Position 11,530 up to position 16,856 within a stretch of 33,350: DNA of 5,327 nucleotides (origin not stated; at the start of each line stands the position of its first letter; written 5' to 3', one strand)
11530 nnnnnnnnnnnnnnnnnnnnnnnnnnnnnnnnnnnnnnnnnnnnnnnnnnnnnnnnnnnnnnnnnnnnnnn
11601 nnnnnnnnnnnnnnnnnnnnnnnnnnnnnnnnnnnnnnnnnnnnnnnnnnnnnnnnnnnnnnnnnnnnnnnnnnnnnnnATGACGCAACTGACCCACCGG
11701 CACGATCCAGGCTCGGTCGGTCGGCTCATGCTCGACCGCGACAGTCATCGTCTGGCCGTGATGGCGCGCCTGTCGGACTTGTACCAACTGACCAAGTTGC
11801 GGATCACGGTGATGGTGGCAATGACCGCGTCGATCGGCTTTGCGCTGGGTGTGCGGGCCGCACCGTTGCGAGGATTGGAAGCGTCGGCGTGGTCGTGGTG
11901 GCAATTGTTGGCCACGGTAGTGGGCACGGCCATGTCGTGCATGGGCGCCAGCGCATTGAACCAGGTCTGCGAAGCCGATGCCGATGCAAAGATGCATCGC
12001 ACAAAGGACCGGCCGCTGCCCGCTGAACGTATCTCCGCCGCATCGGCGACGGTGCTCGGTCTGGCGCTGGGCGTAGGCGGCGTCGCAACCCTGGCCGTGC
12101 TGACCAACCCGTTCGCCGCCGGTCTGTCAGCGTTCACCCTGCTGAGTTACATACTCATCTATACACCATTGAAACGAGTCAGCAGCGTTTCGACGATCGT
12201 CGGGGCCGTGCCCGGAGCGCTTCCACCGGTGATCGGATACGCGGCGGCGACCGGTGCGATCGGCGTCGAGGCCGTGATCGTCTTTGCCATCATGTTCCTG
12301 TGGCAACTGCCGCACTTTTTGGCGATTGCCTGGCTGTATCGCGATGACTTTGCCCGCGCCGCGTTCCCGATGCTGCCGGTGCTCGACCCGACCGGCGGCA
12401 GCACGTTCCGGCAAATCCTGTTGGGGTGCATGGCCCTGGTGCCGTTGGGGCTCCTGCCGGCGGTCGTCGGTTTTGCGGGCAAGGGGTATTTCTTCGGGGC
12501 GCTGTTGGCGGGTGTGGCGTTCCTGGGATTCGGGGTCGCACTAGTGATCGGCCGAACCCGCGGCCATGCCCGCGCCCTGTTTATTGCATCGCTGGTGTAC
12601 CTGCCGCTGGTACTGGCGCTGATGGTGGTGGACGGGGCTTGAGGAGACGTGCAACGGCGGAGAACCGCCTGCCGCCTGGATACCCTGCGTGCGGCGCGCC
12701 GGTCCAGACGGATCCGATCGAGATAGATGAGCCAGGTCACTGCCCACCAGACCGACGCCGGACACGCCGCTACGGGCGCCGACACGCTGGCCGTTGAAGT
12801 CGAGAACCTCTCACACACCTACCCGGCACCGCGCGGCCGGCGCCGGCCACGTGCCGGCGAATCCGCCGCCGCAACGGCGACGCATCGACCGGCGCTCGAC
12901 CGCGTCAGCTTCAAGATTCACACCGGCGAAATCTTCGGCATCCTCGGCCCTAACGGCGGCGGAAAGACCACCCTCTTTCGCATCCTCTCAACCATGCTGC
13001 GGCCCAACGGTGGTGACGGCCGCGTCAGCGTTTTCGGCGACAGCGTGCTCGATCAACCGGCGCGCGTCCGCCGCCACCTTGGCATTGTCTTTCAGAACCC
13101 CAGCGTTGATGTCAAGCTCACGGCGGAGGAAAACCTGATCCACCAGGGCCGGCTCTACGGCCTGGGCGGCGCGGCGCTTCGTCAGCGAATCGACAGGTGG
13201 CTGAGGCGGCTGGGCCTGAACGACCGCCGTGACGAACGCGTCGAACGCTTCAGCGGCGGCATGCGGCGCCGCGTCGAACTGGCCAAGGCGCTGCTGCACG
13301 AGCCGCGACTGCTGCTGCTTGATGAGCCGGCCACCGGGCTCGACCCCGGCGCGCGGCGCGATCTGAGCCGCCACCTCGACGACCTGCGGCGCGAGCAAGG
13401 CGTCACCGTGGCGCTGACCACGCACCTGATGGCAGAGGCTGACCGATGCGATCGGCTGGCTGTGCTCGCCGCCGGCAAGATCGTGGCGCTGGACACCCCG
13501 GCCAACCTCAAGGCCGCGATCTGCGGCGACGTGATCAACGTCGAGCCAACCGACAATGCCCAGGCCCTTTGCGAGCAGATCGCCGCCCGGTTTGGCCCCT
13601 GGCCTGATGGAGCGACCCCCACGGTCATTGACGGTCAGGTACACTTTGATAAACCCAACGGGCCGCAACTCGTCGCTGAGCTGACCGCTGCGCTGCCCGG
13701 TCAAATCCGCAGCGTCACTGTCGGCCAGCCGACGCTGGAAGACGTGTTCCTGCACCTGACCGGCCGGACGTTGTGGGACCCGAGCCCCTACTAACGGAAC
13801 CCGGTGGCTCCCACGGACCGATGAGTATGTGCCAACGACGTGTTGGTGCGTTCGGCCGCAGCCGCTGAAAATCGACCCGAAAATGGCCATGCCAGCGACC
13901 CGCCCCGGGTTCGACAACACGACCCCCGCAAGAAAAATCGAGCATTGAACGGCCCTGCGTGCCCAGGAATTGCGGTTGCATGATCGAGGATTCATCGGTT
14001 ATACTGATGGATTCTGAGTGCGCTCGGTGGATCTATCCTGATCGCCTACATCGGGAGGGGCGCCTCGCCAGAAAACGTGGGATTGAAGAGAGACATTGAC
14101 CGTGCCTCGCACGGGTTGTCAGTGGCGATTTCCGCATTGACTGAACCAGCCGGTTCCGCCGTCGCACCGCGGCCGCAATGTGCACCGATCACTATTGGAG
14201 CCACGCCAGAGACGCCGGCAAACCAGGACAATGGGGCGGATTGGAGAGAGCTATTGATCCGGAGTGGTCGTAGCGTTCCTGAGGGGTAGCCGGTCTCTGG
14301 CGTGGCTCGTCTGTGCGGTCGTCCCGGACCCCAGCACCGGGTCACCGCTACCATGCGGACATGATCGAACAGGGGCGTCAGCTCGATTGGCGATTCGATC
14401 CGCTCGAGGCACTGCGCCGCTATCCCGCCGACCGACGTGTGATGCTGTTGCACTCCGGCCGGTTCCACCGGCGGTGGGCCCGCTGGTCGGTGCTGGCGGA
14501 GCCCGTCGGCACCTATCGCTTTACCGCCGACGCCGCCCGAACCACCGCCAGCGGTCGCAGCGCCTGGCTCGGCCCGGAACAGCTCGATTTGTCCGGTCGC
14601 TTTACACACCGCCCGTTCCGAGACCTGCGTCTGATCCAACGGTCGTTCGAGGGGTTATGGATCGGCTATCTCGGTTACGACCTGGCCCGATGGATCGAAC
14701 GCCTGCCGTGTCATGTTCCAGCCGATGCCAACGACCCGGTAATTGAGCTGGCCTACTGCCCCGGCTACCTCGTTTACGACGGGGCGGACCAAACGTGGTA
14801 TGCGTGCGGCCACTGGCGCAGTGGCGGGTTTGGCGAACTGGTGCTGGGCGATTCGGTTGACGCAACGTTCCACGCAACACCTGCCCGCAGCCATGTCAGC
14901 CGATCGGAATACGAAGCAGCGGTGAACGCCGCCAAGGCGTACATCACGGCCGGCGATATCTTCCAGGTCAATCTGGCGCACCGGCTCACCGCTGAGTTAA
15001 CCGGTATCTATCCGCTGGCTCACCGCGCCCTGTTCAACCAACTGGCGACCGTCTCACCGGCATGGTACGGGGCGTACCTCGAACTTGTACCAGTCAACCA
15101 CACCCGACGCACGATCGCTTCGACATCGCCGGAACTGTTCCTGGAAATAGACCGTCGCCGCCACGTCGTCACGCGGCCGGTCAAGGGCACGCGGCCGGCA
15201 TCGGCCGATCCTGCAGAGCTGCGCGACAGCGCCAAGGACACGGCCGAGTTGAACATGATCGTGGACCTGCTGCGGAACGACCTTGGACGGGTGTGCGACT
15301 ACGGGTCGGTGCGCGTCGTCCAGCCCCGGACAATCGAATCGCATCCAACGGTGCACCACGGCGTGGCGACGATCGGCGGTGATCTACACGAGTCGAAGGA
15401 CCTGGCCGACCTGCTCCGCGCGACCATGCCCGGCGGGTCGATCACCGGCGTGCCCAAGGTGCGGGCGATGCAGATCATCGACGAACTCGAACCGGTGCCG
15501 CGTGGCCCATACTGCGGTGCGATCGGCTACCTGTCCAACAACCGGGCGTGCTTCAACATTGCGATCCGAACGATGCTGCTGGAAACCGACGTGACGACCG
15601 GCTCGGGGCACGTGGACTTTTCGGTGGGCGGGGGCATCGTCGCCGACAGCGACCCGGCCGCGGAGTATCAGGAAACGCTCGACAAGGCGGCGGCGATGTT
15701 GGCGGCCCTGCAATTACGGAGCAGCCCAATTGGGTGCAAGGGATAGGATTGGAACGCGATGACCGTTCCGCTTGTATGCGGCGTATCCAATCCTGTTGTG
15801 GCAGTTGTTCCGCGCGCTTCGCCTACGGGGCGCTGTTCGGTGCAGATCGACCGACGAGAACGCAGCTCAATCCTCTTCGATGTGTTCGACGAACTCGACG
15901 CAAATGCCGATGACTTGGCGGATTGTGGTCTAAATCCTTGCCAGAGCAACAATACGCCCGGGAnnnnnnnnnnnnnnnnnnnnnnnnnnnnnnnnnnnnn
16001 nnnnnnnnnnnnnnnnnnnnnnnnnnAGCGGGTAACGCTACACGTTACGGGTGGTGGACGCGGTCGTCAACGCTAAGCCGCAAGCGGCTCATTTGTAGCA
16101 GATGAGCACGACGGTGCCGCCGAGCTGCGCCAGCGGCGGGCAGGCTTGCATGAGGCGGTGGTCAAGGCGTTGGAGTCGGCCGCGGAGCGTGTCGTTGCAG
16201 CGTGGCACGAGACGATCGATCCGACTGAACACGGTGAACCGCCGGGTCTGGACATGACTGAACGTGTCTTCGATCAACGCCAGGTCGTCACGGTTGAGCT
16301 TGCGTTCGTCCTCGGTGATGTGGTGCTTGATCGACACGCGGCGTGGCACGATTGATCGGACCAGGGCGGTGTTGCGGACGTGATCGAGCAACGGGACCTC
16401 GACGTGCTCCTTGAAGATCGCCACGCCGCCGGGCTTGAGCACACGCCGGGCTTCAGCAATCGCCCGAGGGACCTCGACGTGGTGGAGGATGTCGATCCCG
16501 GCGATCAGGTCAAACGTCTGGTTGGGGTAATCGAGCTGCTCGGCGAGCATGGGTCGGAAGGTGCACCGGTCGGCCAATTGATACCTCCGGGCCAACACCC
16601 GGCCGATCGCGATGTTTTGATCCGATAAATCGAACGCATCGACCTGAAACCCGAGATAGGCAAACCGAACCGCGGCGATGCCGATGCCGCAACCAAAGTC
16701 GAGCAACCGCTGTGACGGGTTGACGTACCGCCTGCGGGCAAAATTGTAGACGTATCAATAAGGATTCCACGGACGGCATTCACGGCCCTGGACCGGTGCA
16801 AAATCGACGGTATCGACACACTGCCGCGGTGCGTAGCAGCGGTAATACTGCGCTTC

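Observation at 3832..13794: Candidate uncharacterised respiratory or electron-transfer module: giant anchored multihaem cytochrome, cupredoxin, CoxB TM stub, ctaA-ctaB and an orphan ABC ATPase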

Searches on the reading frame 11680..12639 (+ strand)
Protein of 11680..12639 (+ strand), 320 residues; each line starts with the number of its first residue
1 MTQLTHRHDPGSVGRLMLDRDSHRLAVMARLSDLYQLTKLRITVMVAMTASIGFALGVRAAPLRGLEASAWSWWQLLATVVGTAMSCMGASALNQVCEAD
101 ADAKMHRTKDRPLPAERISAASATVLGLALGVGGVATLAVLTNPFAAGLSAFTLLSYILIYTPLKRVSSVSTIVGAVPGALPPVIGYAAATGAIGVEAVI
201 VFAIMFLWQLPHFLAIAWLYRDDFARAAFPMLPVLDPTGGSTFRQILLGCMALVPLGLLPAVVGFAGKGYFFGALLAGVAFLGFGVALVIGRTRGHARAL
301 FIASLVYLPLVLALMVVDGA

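Call 9: search_protein_families(library=pfam, proteins=[window:11680-12639:+], max_evalue=0.01)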
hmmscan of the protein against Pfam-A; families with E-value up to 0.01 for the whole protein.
window:11680-12639:+ (320 aa): 1 family
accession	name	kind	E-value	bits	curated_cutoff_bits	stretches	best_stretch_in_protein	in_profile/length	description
PF01040.23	UbiA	-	4.1e-48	164.3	34.2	1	71-302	17-247/250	UbiA prenyltransferase family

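Call 10: search_protein_families(library=ncbifam, proteins=[window:11680-12639:+], max_evalue=0.01)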
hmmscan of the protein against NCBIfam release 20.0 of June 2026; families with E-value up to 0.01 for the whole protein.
window:11680-12639:+ (320 aa): 18 families
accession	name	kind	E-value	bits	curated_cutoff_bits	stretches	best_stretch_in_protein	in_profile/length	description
TIGR01473.1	cyoE_ctaB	equivalog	1.8e-79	267.4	210.3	1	33-318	2-280/281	heme o synthase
NF003349.0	PRK04375.1-2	equivalog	1.5e-64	218.2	246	1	22-318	16-309/318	heme o synthase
NF003348.0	PRK04375.1-1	equivalog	8.3e-49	166.5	285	1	35-318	7-282/292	heme o synthase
TIGR01474.1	ubiA_proteo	equivalog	2.5e-13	50.2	275.45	1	68-218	35-183/282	4-hydroxybenzoate octaprenyltransferase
NF009524.0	PRK12886.1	equivalog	6.1e-13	48.8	387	1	28-276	5-239/291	prenyltransferase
NF041585.1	MqnP_Cj_Hp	exception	1e-10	41.6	375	1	66-208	31-172/281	menaquinone biosynthesis prenyltransferase MqnP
NF009515.0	PRK12874.1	equivalog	1e-10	41.5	392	1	28-208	5-179/291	4-hydroxybenzoate polyprenyltransferase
TIGR01475.1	ubiA_other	subfamily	4.6e-09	36.1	180.8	1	70-208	32-170/282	UbiA-like polyprenyltransferase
NF009523.0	PRK12884.1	equivalog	6.9e-07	28.7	269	1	73-208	36-167/279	prenyltransferase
NF009514.0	PRK12873.1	equivalog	2e-06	27.4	246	1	76-203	48-178/297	4-hydroxybenzoate polyprenyltransferase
NF009526.0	PRK12888.1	equivalog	8.7e-06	25.4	364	1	69-208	46-184/301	4-hydroxybenzoate octaprenyltransferase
NF009517.0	PRK12876.1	equivalog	1e-05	25.1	419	1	30-169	3-140/300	prenyltransferase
NF009511.0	PRK12871.1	equivalog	4.5e-05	22.9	281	1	108-277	84-257/297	prenyltransferase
NF009609.0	PRK13106.1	equivalog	0.00012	21.5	349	1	89-217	64-185/301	prenyltransferase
NF041584.1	MqnP_SCO4491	exception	0.00029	20.6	420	1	70-208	36-172/285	menaquinone biosynthesis prenyltransferase MqnP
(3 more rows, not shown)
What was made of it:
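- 11680..12642 (+): ctaB (haem O synthase), intact, with an ATGA overlap with ctaA. It scores 267 bits on TIGR01473, above the 210 cutoff (call 10).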

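Call 63: find_related_loci(query=window:11680-12639:+, collection=metagenome_contigs, flank=10000)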
Query window:11680-12639:+ (320 aa) in metagenome_contigs; peptide patterns used: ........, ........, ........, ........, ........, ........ (x = any residue, [..] = any of these).
600 stretches matched a pattern (row limit reached: there are more); 362 encode a relative of the query (tblastn E <= 1e-3); the best 80 are kept; 80 distinct loci.
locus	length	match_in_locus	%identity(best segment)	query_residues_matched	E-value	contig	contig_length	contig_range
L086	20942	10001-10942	60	1-318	2e-101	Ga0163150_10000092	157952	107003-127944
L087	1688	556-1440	48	11-318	1e-88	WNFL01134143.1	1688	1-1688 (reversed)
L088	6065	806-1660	51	19-318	1e-82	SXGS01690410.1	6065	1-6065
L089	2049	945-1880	46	3-318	8e-84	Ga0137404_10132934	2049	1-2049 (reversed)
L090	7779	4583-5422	49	30-318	4e-80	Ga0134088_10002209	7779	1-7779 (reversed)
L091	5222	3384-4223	47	30-318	3e-79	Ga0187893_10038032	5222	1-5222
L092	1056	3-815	51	39-318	2e-85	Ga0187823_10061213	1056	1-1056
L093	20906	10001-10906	46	11-318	8e-79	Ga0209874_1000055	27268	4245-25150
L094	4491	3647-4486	48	30-318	2e-78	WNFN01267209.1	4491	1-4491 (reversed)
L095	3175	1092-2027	45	3-318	4e-79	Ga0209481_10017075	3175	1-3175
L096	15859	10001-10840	48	30-318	6e-78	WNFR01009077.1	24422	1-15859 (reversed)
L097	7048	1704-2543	49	30-318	8e-78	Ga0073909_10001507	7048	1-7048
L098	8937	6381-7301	45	6-318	1e-77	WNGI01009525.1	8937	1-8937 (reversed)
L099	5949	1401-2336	45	3-318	9e-78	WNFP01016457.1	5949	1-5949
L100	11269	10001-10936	45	3-318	1e-77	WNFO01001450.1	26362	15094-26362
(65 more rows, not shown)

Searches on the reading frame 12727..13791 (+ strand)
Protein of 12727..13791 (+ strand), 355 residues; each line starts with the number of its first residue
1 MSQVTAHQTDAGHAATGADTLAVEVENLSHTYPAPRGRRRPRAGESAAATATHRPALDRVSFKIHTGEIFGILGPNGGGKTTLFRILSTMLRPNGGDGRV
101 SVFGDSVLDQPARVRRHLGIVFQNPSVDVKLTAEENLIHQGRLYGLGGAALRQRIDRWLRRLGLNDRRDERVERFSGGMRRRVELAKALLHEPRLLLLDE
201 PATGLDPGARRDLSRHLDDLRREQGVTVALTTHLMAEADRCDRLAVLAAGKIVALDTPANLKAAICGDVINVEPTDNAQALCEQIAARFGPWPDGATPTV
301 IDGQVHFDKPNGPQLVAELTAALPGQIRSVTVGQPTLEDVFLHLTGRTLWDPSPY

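Call 9: search_protein_families(library=pfam, proteins=[window:12727-13791:+], max_evalue=0.01)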
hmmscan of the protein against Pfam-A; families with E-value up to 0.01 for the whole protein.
window:12727-13791:+ (355 aa): 5 families
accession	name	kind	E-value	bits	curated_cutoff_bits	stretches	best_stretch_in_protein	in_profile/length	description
PF00005.33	ABC_tran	-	1.7e-33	116.6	25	1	57-202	1-136/137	ABC transporter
PF13304.12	AAA_21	-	5.7e-13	50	27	2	164-234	227-299/304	AAA domain, putative AbiEii toxin, Type IV TA system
PF13732.12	DrrA1-3_C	-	0.0018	19.4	27.4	1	259-344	4-80/81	ATP-binding protein DrrA1-3-like, C-terminal domain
PF02463.25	SMC_N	-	0.0022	17.9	40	0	69-245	26-212/220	RecF/RecN/SMC N terminal domain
PF13476.12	AAA_23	-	0.0027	18.8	27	1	67-91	19-43/201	AAA domain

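Call 10: search_protein_families(library=ncbifam, proteins=[window:12727-13791:+], max_evalue=0.01)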
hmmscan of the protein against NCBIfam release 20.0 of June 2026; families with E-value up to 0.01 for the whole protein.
window:12727-13791:+ (355 aa): 189 families (the best 25 are shown)
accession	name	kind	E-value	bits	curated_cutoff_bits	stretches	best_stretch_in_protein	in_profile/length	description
TIGR01188.1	drrA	subfamily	2.8e-80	269.8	312.45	1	55-346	7-302/302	daunorubicin resistance ABC transporter, ATP-binding protein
TIGR03864.1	PQQ_ABC_ATP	hypoth_equivalog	1.1e-63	214.9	302.25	1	53-267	13-225/236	ABC transporter, ATP-binding subunit, PQQ-dependent alcohol dehydrogenase system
NF033858.1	ABC2_perm_RbbA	equivalog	8.9e-58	196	1050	1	56-264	281-487/909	ribosome-associated ATPase/putative transporter RbbA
NF010059.0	PRK13536.1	equivalog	9.3e-54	182.4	549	1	53-349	55-340/342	nodulation factor ABC transporter ATP-binding protein NodI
NF010060.0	PRK13537.1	equivalog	9.5e-54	182.4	521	1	57-351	31-314/314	nodulation factor ABC transporter ATP-binding protein NodI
TIGR01288.1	nodI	equivalog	3.1e-51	174.2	424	1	57-349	20-301/303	nodulation factor ABC transporter ATP-binding protein NodI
TIGR03522.1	GldA_ABC_ATP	equivalog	5.4e-46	157.4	402.6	1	52-276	13-234/301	gliding motility-associated ABC transporter ATP-binding subunit GldA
TIGR04520.1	ECF_ATPase_1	equivalog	2.3e-42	145.3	315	1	52-261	13-223/269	energy-coupling factor transporter ATPase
TIGR04521.1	ECF_ATPase_2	equivalog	2.6e-39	135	330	1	49-261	13-232/279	energy-coupling factor transporter ATPase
TIGR03265.1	PhnT2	equivalog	1.2e-37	129.9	457.7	1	55-261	18-222/353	putative 2-aminoethylphosphonate ABC transporter ATP-binding protein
TIGR04406.1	LPS_export_lptB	equivalog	6.8e-37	127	240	1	53-261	13-222/239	LPS export ABC transporter ATP-binding protein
TIGR00968.1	3a0106s01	subfamily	4.7e-36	124.5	342.75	1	56-262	15-219/237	sulfate ABC transporter ATP-binding protein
TIGR01186.1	proV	subfamily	5.6e-36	124.4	326.6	1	56-261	8-217/363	betaine/proline/choline family ABC transporter ATP-binding protein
NF010171.0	PRK13652.1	equivalog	8.1e-36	123.5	476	1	52-260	15-224/277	cobalt transporter ATP-binding subunit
TIGR03740.1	galliderm_ABC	subfamily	3.4e-34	118.5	309.75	1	53-253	12-203/223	lantibiotic protection ABC transporter ATP-binding subunit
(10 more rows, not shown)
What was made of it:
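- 12727..13794 (+): DrrA-type ABC ATPase, the conserved last gene of the oxidase operon, here without a membrane partner. It hits ABC_tran and scores 270 bits on TIGR01188 (calls 9, 10).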

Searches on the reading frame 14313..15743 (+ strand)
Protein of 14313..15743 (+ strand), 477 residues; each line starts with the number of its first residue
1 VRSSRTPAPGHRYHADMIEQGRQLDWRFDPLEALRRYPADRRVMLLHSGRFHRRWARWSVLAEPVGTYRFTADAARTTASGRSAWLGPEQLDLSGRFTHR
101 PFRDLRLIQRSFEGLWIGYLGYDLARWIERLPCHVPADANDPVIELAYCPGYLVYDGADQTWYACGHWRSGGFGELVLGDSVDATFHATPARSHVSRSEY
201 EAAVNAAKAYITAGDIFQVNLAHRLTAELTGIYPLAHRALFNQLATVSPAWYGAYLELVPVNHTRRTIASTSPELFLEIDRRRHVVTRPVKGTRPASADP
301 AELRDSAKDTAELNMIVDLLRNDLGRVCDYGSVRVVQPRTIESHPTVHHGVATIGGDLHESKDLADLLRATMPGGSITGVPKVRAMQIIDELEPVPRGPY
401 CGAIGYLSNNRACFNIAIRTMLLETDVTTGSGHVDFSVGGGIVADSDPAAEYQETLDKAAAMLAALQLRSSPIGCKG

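Call 11: search_protein_families(library=pfam, proteins=[window:14313-15743:+], max_evalue=0.001)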
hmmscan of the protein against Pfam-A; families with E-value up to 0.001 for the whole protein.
window:14313-15743:+ (477 aa): 2 families
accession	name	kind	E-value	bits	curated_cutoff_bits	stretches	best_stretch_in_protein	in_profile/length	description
PF00425.24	Chorismate_bind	-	3.5e-74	250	27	1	197-458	2-257/257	chorismate binding enzyme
PF04715.19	Anth_synt_I_N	-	5.5e-09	36.8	23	1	29-163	4-139/140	Anthranilate synthase component I, N terminal region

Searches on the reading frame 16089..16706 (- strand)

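Call 11: search_protein_families(library=pfam, proteins=[window:16089-16706:-], max_evalue=0.001)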
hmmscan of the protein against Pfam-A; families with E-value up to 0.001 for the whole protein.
window:16089-16706:- (205 aa): 6 families
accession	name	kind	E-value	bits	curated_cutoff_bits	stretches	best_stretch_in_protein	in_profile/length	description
PF08241.18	Methyltransf_11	-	5.5e-19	69.1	21.2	1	2-98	1-95/95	Methyltransferase domain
PF13649.12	Methyltransf_25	-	3.5e-17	63.3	27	1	2-94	2-97/97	Methyltransferase domain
PF08242.18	Methyltransf_12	-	8.3e-14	52.5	30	1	2-95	1-97/98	Methyltransferase domain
PF13489.12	Methyltransf_23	-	1.2e-13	51.6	27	1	2-101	27-119/164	Methyltransferase domain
PF13847.12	Methyltransf_31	-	2.2e-11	44.1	27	1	1-115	7-127/145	Methyltransferase domain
PF01209.24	Ubie_methyltran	-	2.7e-05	24.1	20.1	1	2-107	52-162/233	ubiE/COQ5 methyltransferase family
